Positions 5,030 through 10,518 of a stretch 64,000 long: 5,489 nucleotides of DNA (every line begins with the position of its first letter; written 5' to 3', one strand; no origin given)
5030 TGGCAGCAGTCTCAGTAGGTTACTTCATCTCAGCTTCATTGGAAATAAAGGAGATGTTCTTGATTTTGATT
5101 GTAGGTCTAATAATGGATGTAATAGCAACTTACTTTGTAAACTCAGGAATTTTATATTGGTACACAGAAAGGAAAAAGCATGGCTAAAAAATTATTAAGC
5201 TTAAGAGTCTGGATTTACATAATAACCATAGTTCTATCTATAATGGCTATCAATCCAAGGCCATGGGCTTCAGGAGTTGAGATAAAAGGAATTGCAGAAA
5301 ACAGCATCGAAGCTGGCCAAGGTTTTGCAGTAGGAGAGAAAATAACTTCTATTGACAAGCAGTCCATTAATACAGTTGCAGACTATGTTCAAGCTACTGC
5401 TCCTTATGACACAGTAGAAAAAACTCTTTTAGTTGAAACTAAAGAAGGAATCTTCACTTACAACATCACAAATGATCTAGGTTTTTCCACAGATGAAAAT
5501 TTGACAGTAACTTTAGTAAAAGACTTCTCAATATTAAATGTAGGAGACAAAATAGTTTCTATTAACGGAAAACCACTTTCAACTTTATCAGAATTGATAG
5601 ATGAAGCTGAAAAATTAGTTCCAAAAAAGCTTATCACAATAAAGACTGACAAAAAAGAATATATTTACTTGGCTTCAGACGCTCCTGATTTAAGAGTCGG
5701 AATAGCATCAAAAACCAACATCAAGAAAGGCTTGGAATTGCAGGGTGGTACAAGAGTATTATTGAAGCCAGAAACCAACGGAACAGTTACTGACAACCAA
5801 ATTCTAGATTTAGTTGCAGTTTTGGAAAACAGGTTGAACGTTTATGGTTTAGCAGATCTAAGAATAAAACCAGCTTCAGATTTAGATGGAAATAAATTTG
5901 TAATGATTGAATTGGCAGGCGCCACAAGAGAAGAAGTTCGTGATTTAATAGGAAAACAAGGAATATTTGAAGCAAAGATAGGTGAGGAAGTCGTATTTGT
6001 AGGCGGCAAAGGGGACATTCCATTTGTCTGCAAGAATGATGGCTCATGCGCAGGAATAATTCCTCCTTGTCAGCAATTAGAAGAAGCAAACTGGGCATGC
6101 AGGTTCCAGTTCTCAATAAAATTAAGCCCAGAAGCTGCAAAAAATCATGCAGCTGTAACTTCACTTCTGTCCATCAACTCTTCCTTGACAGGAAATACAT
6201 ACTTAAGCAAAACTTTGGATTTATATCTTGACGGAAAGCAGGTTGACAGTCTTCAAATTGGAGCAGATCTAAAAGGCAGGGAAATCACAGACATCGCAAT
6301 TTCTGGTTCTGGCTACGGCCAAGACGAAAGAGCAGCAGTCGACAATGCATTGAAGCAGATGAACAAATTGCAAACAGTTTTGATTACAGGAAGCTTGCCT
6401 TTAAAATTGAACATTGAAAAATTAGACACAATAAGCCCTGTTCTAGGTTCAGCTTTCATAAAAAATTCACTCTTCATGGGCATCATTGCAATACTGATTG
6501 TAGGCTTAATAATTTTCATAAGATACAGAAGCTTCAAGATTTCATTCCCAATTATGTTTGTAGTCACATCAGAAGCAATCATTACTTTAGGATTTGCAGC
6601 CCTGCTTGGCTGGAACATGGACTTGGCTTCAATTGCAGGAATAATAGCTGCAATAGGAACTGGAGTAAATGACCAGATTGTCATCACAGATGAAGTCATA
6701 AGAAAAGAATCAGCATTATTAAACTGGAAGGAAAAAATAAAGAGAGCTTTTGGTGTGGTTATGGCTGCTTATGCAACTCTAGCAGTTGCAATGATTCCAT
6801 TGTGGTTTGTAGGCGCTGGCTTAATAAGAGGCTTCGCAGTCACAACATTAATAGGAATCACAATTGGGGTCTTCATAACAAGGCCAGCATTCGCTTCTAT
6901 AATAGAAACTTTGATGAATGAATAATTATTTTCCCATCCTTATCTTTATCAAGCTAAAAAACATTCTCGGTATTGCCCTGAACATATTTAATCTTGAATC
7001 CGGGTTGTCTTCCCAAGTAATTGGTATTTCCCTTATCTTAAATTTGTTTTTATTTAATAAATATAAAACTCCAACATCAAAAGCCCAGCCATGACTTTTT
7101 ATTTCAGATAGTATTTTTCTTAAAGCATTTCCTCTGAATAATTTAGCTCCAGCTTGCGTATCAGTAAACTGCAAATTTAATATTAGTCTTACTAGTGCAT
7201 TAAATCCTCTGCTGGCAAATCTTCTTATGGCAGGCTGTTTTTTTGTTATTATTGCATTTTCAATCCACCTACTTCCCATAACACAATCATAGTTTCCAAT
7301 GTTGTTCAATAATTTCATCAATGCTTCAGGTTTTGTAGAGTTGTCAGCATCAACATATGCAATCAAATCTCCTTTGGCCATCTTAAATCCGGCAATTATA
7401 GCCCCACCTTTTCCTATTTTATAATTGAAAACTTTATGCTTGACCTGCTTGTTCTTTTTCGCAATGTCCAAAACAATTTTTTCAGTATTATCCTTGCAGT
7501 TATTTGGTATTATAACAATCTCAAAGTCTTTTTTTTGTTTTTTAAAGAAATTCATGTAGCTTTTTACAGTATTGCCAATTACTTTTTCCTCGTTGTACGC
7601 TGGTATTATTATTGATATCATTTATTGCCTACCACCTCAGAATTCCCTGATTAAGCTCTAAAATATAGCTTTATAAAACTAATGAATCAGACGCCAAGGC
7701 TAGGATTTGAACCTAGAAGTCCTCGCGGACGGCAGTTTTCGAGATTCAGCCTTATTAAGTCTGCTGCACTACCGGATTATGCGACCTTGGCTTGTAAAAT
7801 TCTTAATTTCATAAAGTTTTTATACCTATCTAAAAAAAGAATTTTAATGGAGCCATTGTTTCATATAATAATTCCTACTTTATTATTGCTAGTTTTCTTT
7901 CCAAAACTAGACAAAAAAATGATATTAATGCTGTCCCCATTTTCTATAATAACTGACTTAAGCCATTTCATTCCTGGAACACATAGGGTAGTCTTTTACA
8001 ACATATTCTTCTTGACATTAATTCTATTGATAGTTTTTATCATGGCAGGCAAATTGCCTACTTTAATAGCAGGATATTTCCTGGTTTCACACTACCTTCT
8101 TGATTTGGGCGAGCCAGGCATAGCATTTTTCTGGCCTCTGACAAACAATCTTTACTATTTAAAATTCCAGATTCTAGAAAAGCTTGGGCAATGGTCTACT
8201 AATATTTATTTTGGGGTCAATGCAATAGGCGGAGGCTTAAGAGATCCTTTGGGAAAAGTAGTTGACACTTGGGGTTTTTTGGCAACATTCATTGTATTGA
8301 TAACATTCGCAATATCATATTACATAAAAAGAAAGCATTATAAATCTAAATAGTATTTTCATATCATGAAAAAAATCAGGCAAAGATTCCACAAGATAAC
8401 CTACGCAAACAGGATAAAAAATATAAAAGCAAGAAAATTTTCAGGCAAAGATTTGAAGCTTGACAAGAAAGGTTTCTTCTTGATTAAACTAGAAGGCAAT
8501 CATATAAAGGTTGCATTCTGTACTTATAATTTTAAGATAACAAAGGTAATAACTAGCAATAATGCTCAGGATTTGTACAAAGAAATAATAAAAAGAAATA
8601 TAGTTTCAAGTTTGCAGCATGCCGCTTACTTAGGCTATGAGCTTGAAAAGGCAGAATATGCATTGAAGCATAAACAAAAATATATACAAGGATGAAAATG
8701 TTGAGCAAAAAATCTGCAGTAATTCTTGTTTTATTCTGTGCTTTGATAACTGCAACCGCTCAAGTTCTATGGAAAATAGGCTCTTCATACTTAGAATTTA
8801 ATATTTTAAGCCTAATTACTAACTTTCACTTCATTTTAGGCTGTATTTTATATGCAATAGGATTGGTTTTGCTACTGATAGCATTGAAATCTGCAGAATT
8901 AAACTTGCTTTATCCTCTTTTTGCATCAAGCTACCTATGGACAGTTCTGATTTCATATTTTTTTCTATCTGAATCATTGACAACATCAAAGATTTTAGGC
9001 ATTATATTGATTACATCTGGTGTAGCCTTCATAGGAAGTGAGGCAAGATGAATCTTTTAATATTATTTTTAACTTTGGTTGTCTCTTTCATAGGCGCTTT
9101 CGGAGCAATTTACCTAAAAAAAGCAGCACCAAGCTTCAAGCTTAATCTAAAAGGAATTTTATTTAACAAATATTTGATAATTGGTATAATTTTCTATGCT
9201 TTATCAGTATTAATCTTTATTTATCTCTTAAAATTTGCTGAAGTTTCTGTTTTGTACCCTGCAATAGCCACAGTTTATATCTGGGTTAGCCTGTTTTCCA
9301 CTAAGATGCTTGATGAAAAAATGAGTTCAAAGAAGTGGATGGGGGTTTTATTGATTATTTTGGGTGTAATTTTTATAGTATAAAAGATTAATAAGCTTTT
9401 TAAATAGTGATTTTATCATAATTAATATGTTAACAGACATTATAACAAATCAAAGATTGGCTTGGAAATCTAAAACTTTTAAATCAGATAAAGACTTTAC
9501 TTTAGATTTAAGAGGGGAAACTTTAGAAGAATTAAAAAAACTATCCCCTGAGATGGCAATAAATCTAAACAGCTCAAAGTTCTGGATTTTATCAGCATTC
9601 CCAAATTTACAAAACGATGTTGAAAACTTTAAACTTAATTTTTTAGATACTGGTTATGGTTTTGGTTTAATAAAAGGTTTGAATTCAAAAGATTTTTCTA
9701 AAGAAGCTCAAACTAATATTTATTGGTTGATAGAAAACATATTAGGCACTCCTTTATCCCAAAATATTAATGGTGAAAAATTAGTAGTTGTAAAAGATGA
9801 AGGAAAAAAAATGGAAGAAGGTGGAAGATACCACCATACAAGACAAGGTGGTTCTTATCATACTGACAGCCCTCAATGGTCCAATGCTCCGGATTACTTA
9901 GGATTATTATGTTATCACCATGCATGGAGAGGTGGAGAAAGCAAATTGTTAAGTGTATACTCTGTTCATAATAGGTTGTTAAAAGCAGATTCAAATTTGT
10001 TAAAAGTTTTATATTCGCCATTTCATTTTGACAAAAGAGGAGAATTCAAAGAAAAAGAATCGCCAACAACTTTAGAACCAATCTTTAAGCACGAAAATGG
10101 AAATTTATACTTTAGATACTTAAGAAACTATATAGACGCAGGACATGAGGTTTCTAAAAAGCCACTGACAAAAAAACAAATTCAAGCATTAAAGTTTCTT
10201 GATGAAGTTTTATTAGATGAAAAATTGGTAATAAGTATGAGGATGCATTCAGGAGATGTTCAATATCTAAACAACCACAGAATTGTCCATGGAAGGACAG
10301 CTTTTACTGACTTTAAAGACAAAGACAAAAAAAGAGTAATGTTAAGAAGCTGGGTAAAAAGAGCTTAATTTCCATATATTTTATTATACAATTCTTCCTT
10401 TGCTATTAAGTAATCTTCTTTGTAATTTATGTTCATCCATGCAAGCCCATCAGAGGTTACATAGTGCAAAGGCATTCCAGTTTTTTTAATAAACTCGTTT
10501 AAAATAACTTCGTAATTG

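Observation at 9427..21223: Phosphonate cluster in a DPANN-like archaeon: fosfomycin-like early steps wired to CDP-alcohol phosphotransferases and a flippase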

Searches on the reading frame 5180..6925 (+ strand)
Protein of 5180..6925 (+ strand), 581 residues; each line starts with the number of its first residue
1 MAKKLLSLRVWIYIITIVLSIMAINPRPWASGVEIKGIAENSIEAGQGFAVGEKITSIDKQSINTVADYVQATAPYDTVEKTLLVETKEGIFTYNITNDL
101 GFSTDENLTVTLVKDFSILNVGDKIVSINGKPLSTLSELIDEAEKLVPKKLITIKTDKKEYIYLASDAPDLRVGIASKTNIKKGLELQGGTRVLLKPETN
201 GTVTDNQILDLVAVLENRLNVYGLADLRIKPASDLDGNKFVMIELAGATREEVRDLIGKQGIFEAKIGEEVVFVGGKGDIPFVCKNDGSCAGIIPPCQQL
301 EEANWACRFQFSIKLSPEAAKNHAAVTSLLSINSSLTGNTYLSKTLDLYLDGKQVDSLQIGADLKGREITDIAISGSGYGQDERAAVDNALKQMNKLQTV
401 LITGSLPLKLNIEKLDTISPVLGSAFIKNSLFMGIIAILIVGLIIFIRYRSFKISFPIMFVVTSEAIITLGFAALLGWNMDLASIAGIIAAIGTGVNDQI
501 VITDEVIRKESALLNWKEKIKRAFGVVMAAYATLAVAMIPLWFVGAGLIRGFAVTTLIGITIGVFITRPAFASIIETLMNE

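Call 25: search_protein_families(library=pfam, proteins=[window:5180-6925:+], max_evalue=0.0001)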
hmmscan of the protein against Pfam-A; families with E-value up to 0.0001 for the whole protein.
window:5180-6925:+ (581 aa): 5 families
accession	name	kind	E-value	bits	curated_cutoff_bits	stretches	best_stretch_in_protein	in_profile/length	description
PF02355.23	SecD_SecF_C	-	3.4e-18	66.2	20.5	1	410-565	13-173/189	Protein export membrane protein SecD/SecF, C-terminal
PF17820.7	PDZ_6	-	4.3e-08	33.2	27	0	120-141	17-38/54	PDZ domain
PF00595.29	PDZ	-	7.4e-07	29.9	23.2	0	119-139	43-63/81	PDZ domain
PF13180.12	PDZ_2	-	4e-06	27.5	27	0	119-155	30-66/80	PDZ domain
PF00873.25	ACR_tran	-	6.7e-05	21.2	28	1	364-566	274-477/1021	AcrB/AcrD/AcrF family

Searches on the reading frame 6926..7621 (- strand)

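Call 4: search_protein_families(library=pfam, proteins=[window:6926-7621:-], max_evalue=0.01)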
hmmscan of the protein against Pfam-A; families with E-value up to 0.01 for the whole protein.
window:6926-7621:- (231 aa): 3 families
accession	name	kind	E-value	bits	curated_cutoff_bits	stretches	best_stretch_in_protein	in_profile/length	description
PF00535.33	Glycos_transf_2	-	4e-30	105.4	23.3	1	3-170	1-167/168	Glycosyl transferase family 2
PF13641.12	Glyco_tranf_2_3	-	1.8e-11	44.9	27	1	2-122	3-127/230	Glycosyltransferase like family 2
PF10111.15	Glyco_tranf_2_2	-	5.7e-08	33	27.3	1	3-106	1-104/276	Glycosyltransferase like family 2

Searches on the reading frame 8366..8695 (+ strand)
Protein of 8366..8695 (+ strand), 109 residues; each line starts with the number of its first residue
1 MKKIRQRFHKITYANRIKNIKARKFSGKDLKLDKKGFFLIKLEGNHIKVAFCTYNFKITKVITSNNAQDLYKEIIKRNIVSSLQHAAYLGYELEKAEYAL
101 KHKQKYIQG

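Call 4: search_protein_families(library=pfam, proteins=[window:8366-8695:+], max_evalue=0.01)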
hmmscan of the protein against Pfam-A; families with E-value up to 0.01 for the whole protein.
window:8366-8695:+ (109 aa): 1 family
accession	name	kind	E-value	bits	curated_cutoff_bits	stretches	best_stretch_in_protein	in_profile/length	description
PF14251.12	PterinBD-DUF4346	-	9.9e-20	71.6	29.6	1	32-108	1-85/86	PterinBD-DUF4346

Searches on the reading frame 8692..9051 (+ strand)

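Call 4: search_protein_families(library=pfam, proteins=[window:8692-9051:+], max_evalue=0.01)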
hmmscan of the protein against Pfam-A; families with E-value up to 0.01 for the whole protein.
window:8692-9051:+ (119 aa): 3 families
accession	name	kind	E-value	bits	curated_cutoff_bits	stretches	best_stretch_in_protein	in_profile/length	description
PF00892.27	EamA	-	1.3e-06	29.2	28.2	1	1-114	21-133/135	EamA-like transporter family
PF10639.15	TMEM234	-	4.5e-05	23.9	30.1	1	34-114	31-112/113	Putative transmembrane family 234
PF05653.20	Mg_trans_NIPA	-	0.009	15.7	26.2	1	46-113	51-118/295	Magnesium transporter NIPA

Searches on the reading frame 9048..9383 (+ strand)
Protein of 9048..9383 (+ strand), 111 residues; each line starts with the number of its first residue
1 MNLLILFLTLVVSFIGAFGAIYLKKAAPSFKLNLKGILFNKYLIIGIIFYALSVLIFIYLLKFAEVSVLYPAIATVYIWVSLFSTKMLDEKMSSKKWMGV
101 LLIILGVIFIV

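Call 4: search_protein_families(library=pfam, proteins=[window:9048-9383:+], max_evalue=0.01)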
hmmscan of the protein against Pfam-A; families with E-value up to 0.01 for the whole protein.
window:9048-9383:+ (111 aa): 2 families
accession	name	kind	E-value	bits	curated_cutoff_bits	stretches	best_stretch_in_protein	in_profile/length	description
PF00892.27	EamA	-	6.6e-08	33.4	28.2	1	5-111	33-134/135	EamA-like transporter family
PF10639.15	TMEM234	-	1.3e-05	25.6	30.1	1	29-111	30-113/113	Putative transmembrane family 234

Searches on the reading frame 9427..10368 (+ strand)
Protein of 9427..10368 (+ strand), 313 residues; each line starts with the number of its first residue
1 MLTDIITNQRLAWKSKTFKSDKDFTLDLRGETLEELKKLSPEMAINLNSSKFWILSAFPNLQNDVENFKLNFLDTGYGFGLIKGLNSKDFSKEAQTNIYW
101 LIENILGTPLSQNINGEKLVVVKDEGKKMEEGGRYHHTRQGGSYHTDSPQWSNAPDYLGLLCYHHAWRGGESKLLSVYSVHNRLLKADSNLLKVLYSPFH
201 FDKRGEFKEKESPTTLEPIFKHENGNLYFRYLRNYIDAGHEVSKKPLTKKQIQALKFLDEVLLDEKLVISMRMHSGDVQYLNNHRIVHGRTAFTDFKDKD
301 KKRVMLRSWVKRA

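Call 3: search_protein_families(library=pfam, proteins=[window:9427-10368:+], max_evalue=0.01)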
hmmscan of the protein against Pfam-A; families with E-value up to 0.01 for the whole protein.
window:9427-10368:+ (313 aa): 2 families
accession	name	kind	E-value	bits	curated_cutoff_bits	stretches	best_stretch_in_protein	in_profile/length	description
PF02668.22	TauD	-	6.6e-34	118.4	27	1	76-309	36-267/267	Taurine catabolism dioxygenase TauD, TfdA family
PF08943.16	CsiD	-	0.00057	19.6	27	1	245-307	229-289/294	CsiD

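Call 5: search_protein_families(library=ncbifam, proteins=[window:9427-10368:+], max_evalue=0.001)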
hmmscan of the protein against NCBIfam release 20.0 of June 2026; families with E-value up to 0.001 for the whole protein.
window:9427-10368:+ (313 aa): 7 families
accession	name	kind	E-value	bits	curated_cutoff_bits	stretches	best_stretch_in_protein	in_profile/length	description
TIGR02410.1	carnitine_TMLD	equivalog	1.6e-13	51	268.3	1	142-294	179-338/362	trimethyllysine dioxygenase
TIGR02409.1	carnitine_bodg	equivalog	1.4e-12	47.3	414.75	1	138-300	183-344/366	gamma-butyrobetaine dioxygenase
NF049936.1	TriMthamethphnDioxTmpA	equivalog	1.1e-09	37.6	400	1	138-294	181-337/366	2-trimethylaminoethylphosphonate dioxygenase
NF043003.1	ClavSyn_CS1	equivalog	2.3e-05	24.1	450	1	144-310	131-288/312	clavaminate synthase Cs1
NF041363.1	GntD_guanitoxin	equivalog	4.2e-05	22.9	345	1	248-300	263-314/341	guanitoxin biosynthesis L-enduracididine beta-hydroxylase GntD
TIGR03946.1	viomycin_VioC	equivalog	0.00026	20.2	418.6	1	263-304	269-312/333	arginine beta-hydroxylase, Fe(II)/alpha-ketoglutarate-dependent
NF002814.1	PRK02963.1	equivalog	0.00028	20.2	333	1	217-307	224-305/311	glutarate dioxygenase GlaH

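Call 9: search_solved_structures(query=window:9427-10368:+, max_evalue=0.01)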
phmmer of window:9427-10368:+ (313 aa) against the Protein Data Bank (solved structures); distinct sequences matched with E-value up to 0.01: 6.
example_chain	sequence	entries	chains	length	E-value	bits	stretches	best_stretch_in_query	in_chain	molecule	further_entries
5eqn_A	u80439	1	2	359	3.5e-28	101.7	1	72-311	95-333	FrbJ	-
7n7v_A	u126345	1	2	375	2.1e-26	95.8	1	73-310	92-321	Predicted hydroxylase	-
4bg1_A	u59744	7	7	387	0.00029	23.1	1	138-293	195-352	GAMMA-BUTYROBETAINE DIOXYGENASE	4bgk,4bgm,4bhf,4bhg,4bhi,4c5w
3ms5_A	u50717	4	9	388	0.0003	23.1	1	138-293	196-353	Gamma-butyrobetaine dioxygenase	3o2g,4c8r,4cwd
3n6w_A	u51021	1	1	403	0.00032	23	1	138-293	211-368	Gamma-butyrobetaine dioxygenase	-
6npb_A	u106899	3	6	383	0.0063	18.7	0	137-294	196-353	TmpA, 2-trimethylaminoethylphosphonate hydroxylase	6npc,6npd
